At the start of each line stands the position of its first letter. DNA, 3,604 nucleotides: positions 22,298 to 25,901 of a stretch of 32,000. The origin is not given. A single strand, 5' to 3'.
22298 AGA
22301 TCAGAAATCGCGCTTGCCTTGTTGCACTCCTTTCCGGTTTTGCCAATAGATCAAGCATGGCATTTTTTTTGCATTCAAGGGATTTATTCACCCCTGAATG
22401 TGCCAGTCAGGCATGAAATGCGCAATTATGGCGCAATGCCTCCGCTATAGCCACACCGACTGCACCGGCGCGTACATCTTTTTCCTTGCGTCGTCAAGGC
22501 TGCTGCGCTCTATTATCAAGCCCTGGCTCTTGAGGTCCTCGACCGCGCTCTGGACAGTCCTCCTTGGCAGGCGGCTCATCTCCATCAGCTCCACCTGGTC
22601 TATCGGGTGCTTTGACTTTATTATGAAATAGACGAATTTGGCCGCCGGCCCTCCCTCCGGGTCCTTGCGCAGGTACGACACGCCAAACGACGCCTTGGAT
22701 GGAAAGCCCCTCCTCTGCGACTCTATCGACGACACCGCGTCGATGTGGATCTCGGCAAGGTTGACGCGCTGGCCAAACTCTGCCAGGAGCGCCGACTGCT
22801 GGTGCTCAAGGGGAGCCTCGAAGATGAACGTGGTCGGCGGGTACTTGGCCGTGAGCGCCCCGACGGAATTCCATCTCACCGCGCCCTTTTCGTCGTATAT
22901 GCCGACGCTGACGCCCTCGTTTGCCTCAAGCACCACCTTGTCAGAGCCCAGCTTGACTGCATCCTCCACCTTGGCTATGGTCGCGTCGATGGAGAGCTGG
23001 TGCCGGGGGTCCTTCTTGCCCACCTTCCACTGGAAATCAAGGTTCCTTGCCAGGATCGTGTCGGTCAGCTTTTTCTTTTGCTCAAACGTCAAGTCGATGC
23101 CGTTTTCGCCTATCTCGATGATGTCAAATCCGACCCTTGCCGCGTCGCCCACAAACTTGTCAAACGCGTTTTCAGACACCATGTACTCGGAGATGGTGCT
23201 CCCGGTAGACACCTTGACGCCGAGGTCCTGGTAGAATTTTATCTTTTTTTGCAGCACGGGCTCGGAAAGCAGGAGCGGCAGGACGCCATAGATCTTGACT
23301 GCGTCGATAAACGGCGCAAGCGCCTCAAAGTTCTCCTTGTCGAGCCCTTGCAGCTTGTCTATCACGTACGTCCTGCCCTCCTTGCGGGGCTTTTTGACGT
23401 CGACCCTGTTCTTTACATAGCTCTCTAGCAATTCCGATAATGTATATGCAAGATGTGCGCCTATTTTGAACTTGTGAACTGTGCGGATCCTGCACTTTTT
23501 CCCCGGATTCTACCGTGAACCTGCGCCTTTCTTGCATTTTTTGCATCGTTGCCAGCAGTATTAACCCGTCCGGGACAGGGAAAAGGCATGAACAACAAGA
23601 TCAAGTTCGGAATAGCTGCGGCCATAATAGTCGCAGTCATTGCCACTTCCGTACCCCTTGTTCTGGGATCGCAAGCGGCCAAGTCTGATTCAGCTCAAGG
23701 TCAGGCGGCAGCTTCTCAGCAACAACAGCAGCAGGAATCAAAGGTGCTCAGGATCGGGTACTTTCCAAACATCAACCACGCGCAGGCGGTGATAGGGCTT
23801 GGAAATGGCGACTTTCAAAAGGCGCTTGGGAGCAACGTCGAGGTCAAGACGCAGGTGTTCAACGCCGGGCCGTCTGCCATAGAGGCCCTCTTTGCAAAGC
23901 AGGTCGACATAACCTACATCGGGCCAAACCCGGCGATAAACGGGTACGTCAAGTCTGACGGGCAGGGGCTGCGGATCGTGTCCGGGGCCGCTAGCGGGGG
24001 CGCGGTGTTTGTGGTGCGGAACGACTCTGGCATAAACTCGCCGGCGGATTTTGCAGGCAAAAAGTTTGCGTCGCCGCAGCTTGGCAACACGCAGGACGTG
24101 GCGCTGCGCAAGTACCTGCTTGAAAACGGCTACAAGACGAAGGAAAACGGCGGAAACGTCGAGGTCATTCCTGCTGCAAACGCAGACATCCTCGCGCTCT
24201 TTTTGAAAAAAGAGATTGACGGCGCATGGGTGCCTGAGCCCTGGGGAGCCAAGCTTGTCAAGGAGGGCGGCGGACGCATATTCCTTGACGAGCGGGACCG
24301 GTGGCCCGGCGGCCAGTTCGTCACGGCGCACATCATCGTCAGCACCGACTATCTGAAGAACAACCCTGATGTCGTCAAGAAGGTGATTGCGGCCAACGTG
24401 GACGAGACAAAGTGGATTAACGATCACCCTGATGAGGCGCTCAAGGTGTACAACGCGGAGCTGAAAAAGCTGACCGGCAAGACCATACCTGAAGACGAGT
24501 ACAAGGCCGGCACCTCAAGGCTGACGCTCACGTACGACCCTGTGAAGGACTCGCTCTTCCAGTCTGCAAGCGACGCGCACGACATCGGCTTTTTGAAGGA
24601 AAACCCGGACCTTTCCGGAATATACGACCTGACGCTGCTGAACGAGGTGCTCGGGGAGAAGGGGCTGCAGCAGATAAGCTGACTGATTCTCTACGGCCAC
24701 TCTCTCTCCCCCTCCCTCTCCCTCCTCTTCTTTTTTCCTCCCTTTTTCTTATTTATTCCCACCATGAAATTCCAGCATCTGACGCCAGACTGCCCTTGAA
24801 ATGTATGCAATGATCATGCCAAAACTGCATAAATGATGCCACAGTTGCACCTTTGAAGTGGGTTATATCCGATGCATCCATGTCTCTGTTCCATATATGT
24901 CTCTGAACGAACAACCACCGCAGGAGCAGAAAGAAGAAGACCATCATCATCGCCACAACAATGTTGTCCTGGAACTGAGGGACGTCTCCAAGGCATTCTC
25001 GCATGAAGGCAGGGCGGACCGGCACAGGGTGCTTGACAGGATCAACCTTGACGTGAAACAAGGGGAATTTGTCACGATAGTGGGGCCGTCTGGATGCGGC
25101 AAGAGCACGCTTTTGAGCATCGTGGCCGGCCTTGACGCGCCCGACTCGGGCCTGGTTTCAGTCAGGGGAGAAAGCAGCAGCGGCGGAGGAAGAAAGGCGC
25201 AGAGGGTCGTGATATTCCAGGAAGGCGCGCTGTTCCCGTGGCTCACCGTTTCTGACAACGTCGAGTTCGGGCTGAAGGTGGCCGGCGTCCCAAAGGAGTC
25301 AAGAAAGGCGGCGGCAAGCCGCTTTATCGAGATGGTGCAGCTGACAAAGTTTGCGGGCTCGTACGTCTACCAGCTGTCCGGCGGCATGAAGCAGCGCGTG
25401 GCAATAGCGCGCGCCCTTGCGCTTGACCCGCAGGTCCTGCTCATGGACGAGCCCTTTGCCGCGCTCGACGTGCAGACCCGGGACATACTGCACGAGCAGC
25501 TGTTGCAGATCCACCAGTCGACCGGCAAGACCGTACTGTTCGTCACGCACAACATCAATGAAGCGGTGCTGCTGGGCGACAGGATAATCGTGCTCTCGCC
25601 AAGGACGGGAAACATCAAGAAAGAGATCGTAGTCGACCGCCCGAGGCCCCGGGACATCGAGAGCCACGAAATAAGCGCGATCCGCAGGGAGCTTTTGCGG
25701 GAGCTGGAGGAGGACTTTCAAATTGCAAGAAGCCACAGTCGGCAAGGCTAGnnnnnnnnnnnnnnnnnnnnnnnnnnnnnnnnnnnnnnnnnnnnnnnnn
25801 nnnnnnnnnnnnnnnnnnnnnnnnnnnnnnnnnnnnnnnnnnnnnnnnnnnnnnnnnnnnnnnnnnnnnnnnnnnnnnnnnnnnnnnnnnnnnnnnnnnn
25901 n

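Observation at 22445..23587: Phosphosulfolactate synthase domain fused to a winged-helix domain, divergent from a sulfonate-type ABC transporter: a possible enzyme-derived one-component regulator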

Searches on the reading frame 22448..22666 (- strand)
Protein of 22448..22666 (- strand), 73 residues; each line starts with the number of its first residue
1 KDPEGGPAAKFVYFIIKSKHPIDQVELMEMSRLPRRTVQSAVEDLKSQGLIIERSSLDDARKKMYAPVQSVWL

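Call 36: search_solved_structures(query=A2, max_evalue=1, show_alignments=2)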
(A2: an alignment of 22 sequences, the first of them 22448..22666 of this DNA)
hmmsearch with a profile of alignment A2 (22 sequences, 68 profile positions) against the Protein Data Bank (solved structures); distinct sequences matched with E-value up to 1: 101 (the best 60 are shown).
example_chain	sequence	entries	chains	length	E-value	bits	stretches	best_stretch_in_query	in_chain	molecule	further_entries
2dk5_A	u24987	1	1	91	1.3e-05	28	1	9-67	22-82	DNA-directed RNA polymerase III 39 kDa polypeptide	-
7a6h_P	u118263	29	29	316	3.3e-05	26.8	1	9-67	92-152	DNA-directed RNA polymerase III subunit RPC6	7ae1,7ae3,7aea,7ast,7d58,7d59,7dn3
3g3z_A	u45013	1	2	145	3.3e-05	26.8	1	12-67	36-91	Transcriptional regulator, MarR family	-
2d1h_A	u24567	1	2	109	0.00018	24.4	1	16-57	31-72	109aa long hypothetical transcriptional regulator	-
7ueb_E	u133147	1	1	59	0.00018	24.4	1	17-53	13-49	PscE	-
4mnu_A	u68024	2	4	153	0.00048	23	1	10-64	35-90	SlyA-like transcription regulator | MarR family transcriptional regulator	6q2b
2cyy_A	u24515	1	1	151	0.00097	22.1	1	15-57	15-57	Putative HTH-type transcriptional regulator PH1519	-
4fht_A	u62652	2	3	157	0.0012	21.8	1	19-67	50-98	PcaV transcriptional regulator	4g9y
1ri7_A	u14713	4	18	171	0.0012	21.7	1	15-57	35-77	Putative transcriptional regulator | Putative HTH-type transcriptional regulator PH1519 | Uncharacterized HTH-type transcriptional regulator PH1519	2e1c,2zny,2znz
9vg2_A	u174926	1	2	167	0.0025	20.7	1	15-62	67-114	MarR-family transcriptional regulator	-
8za5_A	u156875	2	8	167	0.0027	20.6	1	15-62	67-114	MarR-family transcriptional regulator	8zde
5fj8_P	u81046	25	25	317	0.0032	20.4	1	25-67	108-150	DNA-DIRECTED RNA POLYMERASE III SUBUNIT RPC6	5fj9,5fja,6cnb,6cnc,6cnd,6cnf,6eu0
2nnn_A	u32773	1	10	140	0.0033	20.3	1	18-62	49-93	Probable transcriptional regulator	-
3tgn_A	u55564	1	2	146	0.0038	20.1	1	16-67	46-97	Adc operon repressor AdcR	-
5yhy_A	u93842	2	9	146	0.004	20.1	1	19-67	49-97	Zinc transport transcriptional regulator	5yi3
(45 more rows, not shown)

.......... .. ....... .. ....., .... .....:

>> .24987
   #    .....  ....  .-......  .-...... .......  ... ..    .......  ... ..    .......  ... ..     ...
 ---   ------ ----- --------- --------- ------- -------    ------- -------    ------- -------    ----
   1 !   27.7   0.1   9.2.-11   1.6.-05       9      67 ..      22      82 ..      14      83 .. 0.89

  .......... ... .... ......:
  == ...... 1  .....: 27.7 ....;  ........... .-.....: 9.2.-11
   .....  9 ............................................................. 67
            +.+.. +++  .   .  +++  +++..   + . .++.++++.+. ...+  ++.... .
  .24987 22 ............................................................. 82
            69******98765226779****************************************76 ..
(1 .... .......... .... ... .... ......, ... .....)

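Call 50: predict_structure(alignment_id=A2)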
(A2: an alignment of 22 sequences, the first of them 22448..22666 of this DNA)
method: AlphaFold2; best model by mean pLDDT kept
length: 73 residues; sequences in the alignment: 22
mean_pLDDT: 93.3   pTM: 0.81
mean pLDDT of the five models: 93.3, 92.0, 91.5, 90.8, 90.5
residues with pLDDT >= 90: 62; 70-90: 8; 50-70: 2; < 50: 1
segments of 3 or more residues with pLDDT < 50: none
pLDDT, mean of each block of 10 residues (from residue 1): 91 97 97 98 97 93 92 54
secondary structure, 60 per line:
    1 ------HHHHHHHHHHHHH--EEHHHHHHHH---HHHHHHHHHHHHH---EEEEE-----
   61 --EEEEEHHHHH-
elements in order: H7-19 H24-31 H35-47 E51-55 E63-67 H68-72

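Call 54: fold_search(model_id=the predicted structure, library=pdb)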
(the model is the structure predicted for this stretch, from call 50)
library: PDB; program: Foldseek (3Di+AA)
matches with E <= 10: 1824; with E <= 0.001: 31
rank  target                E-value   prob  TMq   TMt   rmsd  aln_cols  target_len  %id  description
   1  4mnu_B                8.3e-05  1.00  0.79  0.40   1.9        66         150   21  Crystal Structure of Uncharacterized SlyA-like Transcription Regulator from Listeria monocytogenes (released 2013-09-25)
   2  2dk5_MODEL_1_A        2.0e-04  1.00  0.80  0.65   2.2        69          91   26  Solution structure of Winged-Helix domain in RNA polymerase III 39KDa polypeptide (released 2006-10-06)
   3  5jlu                  2.4e-04  1.00  0.82  0.46   3.2        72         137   14  Crystal Structure of Adhesin competence repressor (AdcR) from Streptococcus pyogenes (released 2017-05-03)
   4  2nnn_A                3.2e-04  1.00  0.83  0.47   1.5        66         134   21  Crystal structure of probable transcriptional regulator from Pseudomonas aeruginosa (released 2006-11-21)
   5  6fi9_A                3.4e-04  1.00  0.80  0.43   2.9        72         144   14  Crystal Structure of a zinc-responsive MarR family member, Lactococcus lactis ZitR (released 2019-02-20)
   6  4mnu_A                3.7e-04  1.00  0.76  0.38   1.9        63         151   22  Crystal Structure of Uncharacterized SlyA-like Transcription Regulator from Listeria monocytogenes (released 2013-09-25)
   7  4fht_A                3.7e-04  1.00  0.80  0.44   3.2        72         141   19  Crystal Structure of the PcaV transcriptional regulator from Streptomyces coelicolor in complex with its natural ligan (released 2013-04-24)
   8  8xzu                  3.7e-04  1.00  0.67  0.40   3.3        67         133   19  HosA transcriptional regulator from enteropathogenic Escherichia coli O127:H6 (strain E2348/69) bound with 4-hydroxy ben (released 2024-08-28)
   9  3bdd_A                4.2e-04  1.00  0.78  0.43   1.8        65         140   20  CRYSTAL STRUCTURE OF A PUTATIVE MULTIPLE ANTIBIOTIC-RESISTANCE REPRESSOR (SSU05_1136) FROM STREPTOCOCCUS SUIS 89/1591  (released 2007-12-04)
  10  1s3j_A                4.5e-04  1.00  0.81  0.44   2.0        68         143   19  X-ray crystal structure of YusO protein from Bacillus subtilis (released 2004-04-13)
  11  1s3j_B                4.8e-04  1.00  0.79  0.43   1.6        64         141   20  X-ray crystal structure of YusO protein from Bacillus subtilis (released 2004-04-13)
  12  1lj9_B                4.8e-04  1.00  0.73  0.39   1.6        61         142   18  The crystal structure of the transcriptional regulator SlyA (released 2003-01-21)
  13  3bpv                  5.1e-04  1.00  0.81  0.45   1.7        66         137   17  Crystal Structure of MarR (released 2008-05-20)
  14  5yhy                  5.1e-04  1.00  0.83  0.43   2.7        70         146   14  Structure of Lactococcus lactis ZitR, C30S mutant (released 2017-12-06)
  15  8pq4                  5.1e-04  1.00  0.71  0.43   2.4        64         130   20  Structure of HosA transcriptional regulator from enteropathogenic Escherichia coli O127:H6 (strain E2348/69) (released 2023-07-19)
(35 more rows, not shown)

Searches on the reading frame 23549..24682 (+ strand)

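Call 3: search_protein_families(library=pfam, proteins=[window:23549-24682:+], max_evalue=0.01)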
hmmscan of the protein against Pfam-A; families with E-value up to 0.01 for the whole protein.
window:23549-24682:+ (377 aa): 3 families
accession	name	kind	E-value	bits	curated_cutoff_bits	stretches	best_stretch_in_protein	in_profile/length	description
PF13379.11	NMT1_2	-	8.6e-29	101.5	24.7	1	61-295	2-242/252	NMT1-like family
PF09084.16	NMT1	-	3.8e-15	56.8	20.5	1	105-297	29-216/216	NMT1/THI5 like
PF12974.12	Phosphonate-bd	-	4.5e-11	43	27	1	91-230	25-164/242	ABC transporter, phosphonate, periplasmic substrate-binding protein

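Call 4: search_protein_families(library=ncbifam, proteins=[window:23549-24682:+], max_evalue=0.01)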
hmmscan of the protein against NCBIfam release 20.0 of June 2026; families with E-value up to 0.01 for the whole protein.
window:23549-24682:+ (377 aa): 8 families
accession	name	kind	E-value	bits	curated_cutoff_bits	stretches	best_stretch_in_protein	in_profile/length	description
TIGR01728.1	SsuA_fam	subfamily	3e-62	210.5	163.5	1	67-364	1-289/290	aliphatic sulfonate ABC transporter substrate-binding protein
NF040735.1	SBP_SaoX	equivalog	1.3e-17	63.9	300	1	65-306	3-234/330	ABC transporter substrate-binding subunit SaoX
TIGR01729.1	taurine_ABC_bnd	equivalog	1.7e-14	54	304.25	1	86-295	18-218/300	taurine ABC transporter substrate-binding protein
NF008553.0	PRK11480.1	equivalog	5.1e-12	45.6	490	1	84-309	40-253/320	taurine ABC transporter substrate-binding protein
NF008588.0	PRK11553.1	subfamily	1.1e-10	41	299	1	58-282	20-232/319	aliphatic sulfonate ABC transporter substrate-binding protein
TIGR01098.1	3A0109s03R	subfamily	1.5e-10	41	112.05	1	17-210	3-180/253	phosphate/phosphite/phosphonate ABC transporter substrate-binding protein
TIGR03431.1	PhnD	equivalog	4.5e-07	29.6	261.1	1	56-227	18-193/288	phosphonate ABC transporter substrate-binding protein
TIGR02122.1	TRAP_TAXI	subfamily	0.001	18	84.35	1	104-215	68-186/320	TAXI family TRAP transporter solute-binding subunit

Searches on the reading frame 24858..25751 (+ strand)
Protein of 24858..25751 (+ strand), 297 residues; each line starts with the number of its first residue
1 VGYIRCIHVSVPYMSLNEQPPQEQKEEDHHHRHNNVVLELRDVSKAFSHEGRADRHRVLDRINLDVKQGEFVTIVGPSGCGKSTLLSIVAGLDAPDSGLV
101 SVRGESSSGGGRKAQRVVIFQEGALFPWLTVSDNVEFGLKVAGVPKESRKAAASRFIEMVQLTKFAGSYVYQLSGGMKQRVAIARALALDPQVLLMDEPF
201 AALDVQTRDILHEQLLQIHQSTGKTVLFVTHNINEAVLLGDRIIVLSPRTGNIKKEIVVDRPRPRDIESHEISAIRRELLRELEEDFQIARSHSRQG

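Call 3: search_protein_families(library=pfam, proteins=[window:24858-25751:+], max_evalue=0.01)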
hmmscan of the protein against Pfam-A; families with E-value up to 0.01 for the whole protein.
window:24858-25751:+ (297 aa): 11 families
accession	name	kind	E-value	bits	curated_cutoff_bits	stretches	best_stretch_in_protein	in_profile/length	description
PF00005.33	ABC_tran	-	2.2e-33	116.2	25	1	59-201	1-137/137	ABC transporter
PF13304.12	AAA_21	-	8.6e-10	39.6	27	1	170-234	235-301/304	AAA domain, putative AbiEii toxin, Type IV TA system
PF09818.15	ABC_ATPase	-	4.4e-05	23.1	23.2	1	154-233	138-218/283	P-loop domain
PF02463.25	SMC_N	-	4.9e-05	23.3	40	0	159-232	129-198/220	RecF/RecN/SMC N terminal domain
PF13481.12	AAA_25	-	0.0006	19.9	27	0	58-87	22-51/195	AAA domain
PF20703.3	nSTAND1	-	0.00093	19.4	27.1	1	55-92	19-54/379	Novel STAND NTPase 1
PF13191.12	AAA_16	-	0.0013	19.7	32.6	1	60-95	14-51/167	AAA ATPase domain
PF00004.35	AAA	-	0.0016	19.3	21.2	0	73-91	2-20/131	ATPase family associated with various cellular activities (AAA)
PF03193.22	RsgA_GTPase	-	0.0033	17.7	30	1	55-91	93-128/174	RsgA GTPase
PF13555.12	AAA_29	-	0.0037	17.4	27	1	64-86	17-39/61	P-loop containing region of AAA domain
PF03215.21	Rad17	-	0.0079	16.6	23.8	0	59-90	35-66/186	Rad17 P-loop domain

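Call 4: search_protein_families(library=ncbifam, proteins=[window:24858-25751:+], max_evalue=0.01)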
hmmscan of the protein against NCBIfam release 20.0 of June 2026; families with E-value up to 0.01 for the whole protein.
window:24858-25751:+ (297 aa): 193 families (the best 25 are shown)
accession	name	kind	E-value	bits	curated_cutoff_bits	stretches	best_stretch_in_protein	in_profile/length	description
NF040729.1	ABC_ATP_SaoA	equivalog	4.3e-75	252.3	360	1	38-284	2-244/248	ABC transporter ATP-binding protein SaoA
NF008421.0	PRK11248.1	equivalog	2e-67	227.4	357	1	56-260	14-216/255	taurine ABC transporter ATP-binding subunit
TIGR01184.1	ntrCD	subfamily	2.5e-62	210.5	291.8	1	59-267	1-210/230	nitrate ABC transporter ATP-binding protein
NF006987.0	PRK09452.1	equivalog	2.2e-61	207.7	482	1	24-255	4-228/378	spermidine/putrescine ABC transporter ATP-binding protein PotA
TIGR03265.1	PhnT2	equivalog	3.8e-61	207.3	457.7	1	39-247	6-209/353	putative 2-aminoethylphosphonate ABC transporter ATP-binding protein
TIGR00968.1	3a0106s01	subfamily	6.9e-61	205.8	342.75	1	55-254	12-210/237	sulfate ABC transporter ATP-binding protein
NF043075.1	MMSYN1_0197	equivalog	5.9e-59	199.7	550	1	37-247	2-207/341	spermidine/putrescine ABC transporter ATP-binding protein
NF008105.0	PRK10851.1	equivalog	1.1e-55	188.9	502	1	41-255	6-217/362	sulfate/thiosulfate ABC transporter ATP-binding protein CysA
NF008513.0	PRK11432.1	equivalog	4.8e-55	186.9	496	1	34-247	3-211/351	ferric ABC transporter ATP-binding protein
TIGR01186.1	proV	subfamily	1.7e-54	185.3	326.6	1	59-253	9-208/363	betaine/proline/choline family ABC transporter ATP-binding protein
TIGR01187.1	potA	subfamily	1.8e-54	185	355.6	1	74-253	1-179/325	polyamine ABC transporter ATP-binding protein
NF008420.0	PRK11247.1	equivalog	2.2e-52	177.8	395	1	36-283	11-242/257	aliphatic sulfonates ABC transporter ATP-binding protein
NF040840.2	tungstate_WtpC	equivalog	1e-51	176.3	440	1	59-247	16-205/347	tungstate ABC transporter ATP-binding protein WtpC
TIGR03415.1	ABC_choXWV_ATP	equivalog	1.3e-51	175.7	483.75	1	60-247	41-239/382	choline ABC transporter ATP-binding protein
NF008653.0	PRK11650.1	subfamily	1.9e-51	175.2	432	1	38-247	4-209/357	sn-glycerol-3-phosphate ABC transporter ATP-binding protein UgpC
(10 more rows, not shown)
